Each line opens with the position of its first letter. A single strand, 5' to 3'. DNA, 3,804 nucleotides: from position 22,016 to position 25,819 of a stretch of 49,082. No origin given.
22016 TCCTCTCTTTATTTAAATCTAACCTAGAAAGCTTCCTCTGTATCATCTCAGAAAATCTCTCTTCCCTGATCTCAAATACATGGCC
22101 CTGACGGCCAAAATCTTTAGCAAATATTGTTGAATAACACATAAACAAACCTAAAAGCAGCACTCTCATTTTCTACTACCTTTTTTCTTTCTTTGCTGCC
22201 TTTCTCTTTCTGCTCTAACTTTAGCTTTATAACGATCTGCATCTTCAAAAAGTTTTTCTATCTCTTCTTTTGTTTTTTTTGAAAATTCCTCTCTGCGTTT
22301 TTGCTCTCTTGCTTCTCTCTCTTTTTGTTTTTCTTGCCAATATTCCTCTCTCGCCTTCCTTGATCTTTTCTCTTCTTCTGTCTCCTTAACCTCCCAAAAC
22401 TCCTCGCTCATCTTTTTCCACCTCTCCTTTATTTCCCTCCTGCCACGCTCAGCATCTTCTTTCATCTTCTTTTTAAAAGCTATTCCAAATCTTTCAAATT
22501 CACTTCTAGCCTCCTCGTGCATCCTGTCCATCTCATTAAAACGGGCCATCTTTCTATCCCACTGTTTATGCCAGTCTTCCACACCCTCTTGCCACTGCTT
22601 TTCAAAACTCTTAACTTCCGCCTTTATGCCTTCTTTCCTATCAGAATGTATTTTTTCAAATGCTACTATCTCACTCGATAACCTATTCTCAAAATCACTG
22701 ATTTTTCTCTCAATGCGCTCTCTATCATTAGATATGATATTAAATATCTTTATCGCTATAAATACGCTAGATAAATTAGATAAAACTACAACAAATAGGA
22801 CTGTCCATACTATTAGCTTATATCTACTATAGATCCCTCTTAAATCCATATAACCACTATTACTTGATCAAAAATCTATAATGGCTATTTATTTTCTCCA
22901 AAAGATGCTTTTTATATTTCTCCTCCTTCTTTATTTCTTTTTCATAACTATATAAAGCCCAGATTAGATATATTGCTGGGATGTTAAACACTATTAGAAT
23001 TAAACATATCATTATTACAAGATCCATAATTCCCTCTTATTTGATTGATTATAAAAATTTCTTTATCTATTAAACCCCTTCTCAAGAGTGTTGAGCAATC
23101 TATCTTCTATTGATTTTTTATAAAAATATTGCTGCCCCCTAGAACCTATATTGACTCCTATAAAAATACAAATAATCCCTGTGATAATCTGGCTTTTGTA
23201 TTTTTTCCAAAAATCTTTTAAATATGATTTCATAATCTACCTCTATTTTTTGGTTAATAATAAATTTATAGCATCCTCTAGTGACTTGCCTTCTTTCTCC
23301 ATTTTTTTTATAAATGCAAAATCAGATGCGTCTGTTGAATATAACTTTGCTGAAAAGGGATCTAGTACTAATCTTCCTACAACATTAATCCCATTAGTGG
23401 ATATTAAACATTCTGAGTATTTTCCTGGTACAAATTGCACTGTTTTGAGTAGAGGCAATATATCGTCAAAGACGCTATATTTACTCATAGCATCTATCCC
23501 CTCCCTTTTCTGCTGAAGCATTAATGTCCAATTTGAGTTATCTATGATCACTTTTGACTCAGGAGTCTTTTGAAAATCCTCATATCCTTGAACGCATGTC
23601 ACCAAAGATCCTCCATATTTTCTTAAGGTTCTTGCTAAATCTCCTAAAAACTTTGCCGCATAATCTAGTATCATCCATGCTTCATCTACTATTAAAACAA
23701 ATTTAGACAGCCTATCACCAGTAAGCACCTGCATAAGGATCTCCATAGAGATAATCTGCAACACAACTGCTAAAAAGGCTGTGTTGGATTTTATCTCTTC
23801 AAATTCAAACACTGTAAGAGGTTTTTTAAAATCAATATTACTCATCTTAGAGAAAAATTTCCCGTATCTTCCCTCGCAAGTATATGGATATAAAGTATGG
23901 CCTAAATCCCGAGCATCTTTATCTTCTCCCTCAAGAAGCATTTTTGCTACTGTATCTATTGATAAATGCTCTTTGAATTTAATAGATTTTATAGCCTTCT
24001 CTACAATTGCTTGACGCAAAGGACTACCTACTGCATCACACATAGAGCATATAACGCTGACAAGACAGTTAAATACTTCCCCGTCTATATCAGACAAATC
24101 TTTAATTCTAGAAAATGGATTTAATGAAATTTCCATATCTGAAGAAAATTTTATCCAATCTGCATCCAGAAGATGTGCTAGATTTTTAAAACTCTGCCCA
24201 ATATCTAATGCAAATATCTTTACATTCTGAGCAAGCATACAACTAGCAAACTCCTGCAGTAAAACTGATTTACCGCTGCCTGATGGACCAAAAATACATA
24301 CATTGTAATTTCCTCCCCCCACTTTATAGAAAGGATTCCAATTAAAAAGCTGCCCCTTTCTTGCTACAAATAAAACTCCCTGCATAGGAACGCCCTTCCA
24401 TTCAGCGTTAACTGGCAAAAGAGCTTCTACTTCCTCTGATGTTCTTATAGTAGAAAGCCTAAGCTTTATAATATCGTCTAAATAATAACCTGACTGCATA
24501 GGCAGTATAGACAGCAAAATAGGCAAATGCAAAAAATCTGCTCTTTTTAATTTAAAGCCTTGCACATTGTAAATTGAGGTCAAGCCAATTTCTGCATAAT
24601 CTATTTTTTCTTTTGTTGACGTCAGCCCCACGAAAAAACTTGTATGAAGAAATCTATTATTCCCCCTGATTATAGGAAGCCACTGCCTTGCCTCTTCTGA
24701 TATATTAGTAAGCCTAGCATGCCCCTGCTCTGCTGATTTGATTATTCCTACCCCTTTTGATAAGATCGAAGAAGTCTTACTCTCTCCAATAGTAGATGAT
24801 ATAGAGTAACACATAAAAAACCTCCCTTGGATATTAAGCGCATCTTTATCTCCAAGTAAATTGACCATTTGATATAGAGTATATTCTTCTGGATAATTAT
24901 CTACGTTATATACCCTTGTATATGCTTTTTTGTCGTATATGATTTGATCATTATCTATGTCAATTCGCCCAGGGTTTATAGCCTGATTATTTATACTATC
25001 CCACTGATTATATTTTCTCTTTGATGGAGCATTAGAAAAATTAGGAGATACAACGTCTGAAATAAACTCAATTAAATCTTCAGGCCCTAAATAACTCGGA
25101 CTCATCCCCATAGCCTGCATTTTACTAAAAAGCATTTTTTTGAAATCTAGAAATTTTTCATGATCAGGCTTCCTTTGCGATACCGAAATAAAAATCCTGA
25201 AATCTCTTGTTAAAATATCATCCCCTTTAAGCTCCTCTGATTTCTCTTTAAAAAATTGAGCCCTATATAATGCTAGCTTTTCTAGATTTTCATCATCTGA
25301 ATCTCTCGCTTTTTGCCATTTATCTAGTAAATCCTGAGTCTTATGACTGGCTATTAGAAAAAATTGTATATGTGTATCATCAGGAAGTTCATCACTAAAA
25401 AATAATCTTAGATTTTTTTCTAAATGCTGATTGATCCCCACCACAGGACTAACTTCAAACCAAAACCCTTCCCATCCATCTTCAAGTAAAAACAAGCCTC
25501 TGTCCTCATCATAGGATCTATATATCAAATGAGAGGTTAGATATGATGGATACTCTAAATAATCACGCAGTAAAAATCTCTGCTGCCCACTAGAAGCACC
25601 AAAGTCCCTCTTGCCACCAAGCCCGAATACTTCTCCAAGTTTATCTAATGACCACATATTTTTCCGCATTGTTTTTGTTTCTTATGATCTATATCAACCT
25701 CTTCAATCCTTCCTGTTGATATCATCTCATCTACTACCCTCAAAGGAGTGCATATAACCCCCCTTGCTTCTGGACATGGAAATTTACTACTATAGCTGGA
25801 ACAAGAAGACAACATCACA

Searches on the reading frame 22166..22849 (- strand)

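Call 3: search_protein_families(library=pfam, proteins=[window:22166-22849:-], max_evalue=0.1)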
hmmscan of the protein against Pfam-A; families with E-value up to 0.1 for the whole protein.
window:22166-22849:- (227 aa): 0 families

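Call 6: search_protein_families(library=ncbifam, proteins=[window:22166-22849:-], max_evalue=0.1)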
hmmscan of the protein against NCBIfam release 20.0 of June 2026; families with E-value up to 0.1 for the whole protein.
window:22166-22849:- (227 aa): 1 family
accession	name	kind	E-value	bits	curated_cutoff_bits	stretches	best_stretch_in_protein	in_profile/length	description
NF005130.0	PRK06569.1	equivalog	0.01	16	174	1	6-91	6-90/157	F0F1 ATP synthase subunit B'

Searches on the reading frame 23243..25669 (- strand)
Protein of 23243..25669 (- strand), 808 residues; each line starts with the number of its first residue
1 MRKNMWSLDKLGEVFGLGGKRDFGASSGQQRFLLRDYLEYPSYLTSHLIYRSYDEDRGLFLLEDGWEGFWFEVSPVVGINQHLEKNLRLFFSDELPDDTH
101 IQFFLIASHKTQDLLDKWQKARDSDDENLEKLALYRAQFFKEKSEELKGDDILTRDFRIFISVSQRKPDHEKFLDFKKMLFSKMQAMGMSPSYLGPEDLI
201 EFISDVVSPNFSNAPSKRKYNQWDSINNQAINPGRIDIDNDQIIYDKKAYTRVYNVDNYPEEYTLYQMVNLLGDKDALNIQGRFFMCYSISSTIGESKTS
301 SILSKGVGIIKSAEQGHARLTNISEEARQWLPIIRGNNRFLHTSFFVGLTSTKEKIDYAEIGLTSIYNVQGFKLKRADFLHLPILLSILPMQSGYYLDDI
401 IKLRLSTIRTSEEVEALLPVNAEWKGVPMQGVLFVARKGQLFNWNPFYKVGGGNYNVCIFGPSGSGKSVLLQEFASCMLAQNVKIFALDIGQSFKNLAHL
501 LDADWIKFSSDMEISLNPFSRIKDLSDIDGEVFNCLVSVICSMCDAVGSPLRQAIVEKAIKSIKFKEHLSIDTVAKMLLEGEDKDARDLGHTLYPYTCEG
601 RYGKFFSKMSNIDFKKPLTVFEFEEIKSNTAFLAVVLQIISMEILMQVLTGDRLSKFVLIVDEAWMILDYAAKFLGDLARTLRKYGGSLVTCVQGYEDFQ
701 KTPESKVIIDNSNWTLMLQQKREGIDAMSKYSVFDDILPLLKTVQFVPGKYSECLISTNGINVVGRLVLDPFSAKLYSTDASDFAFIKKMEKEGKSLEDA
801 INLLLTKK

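Call 11: search_protein_families(library=pfam, proteins=[window:23243-25669:-], max_evalue=0.01)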
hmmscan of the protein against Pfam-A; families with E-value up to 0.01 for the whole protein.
window:23243-25669:- (808 aa): 8 families
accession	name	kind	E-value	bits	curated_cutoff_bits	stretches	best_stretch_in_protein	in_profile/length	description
PF11130.14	TraC_F_IV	-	5.2e-53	180.9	28.1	1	45-391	2-373/375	TraC protein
PF19044.6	P-loop_TraG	-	2.1e-28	99.6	25.8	2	580-722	175-320/413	TraG P-loop domain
PF12846.13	AAA_10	-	0.0024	17.4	27.5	1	454-703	21-290/362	AAA-like domain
PF13555.12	AAA_29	-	0.0032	17.6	27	1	440-482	5-50/61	P-loop containing region of AAA domain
PF25199.1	nSTAND_NTPase5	-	0.0046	17.2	34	0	452-491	39-79/145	Novel STAND NTPase 5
PF01637.24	ATPase_2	-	0.0054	17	33.2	0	457-499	23-66/225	ATPase domain predominantly from Archaea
PF12696.13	TraG-D_C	-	0.0076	16.6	22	0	658-723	3-70/126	TraM recognition site of TraD and TraG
PF13191.12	AAA_16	-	0.0081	17.1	32.6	0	452-480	21-50/167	AAA ATPase domain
